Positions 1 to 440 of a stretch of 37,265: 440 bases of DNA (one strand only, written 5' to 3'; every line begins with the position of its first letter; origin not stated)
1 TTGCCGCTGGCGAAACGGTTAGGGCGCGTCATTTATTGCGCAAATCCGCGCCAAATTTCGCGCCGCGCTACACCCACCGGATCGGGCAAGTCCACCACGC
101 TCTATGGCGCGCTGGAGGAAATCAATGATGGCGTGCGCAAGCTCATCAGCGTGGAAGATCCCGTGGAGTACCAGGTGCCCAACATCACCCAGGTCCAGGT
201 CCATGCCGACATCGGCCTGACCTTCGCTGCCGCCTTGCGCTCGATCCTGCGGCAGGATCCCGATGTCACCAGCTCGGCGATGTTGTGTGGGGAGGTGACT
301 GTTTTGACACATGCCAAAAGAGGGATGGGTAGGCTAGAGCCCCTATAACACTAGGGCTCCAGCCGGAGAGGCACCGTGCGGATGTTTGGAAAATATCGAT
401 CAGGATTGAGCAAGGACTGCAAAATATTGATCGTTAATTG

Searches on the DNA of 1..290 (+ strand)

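Call 57: search_dna_similar(query=window:1-290:+, collection=phages, mode=near, max_rows=6)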
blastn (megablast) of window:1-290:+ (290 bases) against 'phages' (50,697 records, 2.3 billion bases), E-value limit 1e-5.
Records with a match: 141; places in all: 142; records where one place covers at least 80% of the query: 0.
Best place of each record, by identity: >=99% 80; 95-99% 24; 90-95% 37.
By first word of the organism name: Pseudomonas 140; Bacteriophage 1.
By host as written in the record: Pseudomonas aeruginosa 52; - 33; Pseudomonas aeruginosa PA14 31; Pseudomonas aeruginosa YMC12/01/R960 2; Pseudomonas aeruginosa YMC12/01/R24 2; Pseudomonas aeruginosa Ps33 2; Pseudomonas aeruginosa clinical isolate 2; Pseudomonas aeruginosa PAO1 (ATCC 15692) 2; and 15 more.
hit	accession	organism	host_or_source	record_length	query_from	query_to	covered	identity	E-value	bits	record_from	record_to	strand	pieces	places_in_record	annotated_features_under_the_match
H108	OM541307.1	Pseudomonas phage WX_01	Pseudomonas aeruginosa ZS-PA-05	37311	1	94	32%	90.4%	2e-26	124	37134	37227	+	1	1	none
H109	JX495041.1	Pseudomonas phage JD18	-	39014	1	80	28%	100.0%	9e-34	148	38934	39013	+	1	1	none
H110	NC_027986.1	Pseudomonas phage JD18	-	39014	1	80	28%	100.0%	9e-34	148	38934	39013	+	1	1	none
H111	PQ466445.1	Pseudomonas phage VAC3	Pseudomonas aeruginosa PA14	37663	1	79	27%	98.7%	6e-31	139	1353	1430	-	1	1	none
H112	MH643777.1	Pseudomonas phage YMC12/01/R960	Pseudomonas aeruginosa YMC12/01/R960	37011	1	79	27%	97.5%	7e-30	135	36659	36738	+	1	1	none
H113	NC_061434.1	Pseudomonas phage YMC12/01/R960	Pseudomonas aeruginosa YMC12/01/R960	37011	1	79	27%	97.5%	7e-30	135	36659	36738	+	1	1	none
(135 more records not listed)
